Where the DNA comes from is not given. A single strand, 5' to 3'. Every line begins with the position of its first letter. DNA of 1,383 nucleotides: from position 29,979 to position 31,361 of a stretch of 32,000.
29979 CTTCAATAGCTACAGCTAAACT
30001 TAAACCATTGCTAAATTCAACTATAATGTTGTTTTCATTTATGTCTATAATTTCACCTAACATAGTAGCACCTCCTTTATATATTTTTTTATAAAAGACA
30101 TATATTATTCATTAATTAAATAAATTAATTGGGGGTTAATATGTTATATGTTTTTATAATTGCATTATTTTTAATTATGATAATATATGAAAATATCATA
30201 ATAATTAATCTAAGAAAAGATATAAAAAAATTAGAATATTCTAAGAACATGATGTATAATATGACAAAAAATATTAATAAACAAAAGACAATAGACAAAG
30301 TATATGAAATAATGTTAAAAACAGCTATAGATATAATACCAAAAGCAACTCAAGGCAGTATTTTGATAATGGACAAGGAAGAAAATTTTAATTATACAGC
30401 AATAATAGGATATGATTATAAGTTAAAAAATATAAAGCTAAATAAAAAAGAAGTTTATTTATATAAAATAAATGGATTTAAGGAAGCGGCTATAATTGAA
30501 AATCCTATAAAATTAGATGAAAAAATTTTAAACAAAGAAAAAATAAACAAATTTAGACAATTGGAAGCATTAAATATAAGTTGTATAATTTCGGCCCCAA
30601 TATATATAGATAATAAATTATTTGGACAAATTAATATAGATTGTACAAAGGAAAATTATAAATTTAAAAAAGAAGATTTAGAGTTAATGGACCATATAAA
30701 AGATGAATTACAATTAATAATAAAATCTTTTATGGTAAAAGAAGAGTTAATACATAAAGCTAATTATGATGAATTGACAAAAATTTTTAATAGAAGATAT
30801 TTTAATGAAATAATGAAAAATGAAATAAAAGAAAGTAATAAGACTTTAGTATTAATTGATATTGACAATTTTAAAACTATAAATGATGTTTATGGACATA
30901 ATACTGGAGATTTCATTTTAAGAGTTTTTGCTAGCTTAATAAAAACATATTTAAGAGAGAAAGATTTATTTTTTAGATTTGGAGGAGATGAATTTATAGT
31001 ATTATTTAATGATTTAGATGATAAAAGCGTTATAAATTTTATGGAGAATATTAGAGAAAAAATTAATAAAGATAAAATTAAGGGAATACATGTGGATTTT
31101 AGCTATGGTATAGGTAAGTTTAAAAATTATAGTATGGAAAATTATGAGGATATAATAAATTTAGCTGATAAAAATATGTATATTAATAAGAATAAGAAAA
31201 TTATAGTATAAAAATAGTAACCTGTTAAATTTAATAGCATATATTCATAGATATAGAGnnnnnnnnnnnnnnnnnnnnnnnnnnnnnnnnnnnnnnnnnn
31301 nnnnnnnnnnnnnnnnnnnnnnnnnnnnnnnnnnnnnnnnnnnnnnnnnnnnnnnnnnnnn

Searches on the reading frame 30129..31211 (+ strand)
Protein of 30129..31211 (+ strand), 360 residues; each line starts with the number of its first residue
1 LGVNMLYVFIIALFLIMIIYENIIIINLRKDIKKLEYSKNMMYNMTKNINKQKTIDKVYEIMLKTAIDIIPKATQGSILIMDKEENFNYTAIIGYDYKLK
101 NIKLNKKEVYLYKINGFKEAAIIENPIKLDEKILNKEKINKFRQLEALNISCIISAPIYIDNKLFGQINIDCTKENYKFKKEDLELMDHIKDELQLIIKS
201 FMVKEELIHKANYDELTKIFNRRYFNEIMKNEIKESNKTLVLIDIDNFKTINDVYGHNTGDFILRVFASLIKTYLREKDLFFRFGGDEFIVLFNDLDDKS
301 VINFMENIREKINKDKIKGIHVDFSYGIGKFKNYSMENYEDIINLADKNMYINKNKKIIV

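Call 12: search_protein_families(library=pfam, proteins=[window:30129-31211:+])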
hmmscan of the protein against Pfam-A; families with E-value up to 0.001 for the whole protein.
window:30129-31211:+ (360 aa): 3 families
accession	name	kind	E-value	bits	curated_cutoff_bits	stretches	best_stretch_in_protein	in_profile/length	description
PF00990.26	GGDEF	-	4.5e-38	131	23.8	1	211-357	1-158/161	Diguanylate cyclase, GGDEF domain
PF05165.17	GCH_III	-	3.9e-06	26.8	21.3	1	221-330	112-214/246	GTP cyclohydrolase III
PF13185.12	GAF_2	-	0.00048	20.8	28.6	1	53-190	2-127/136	GAF domain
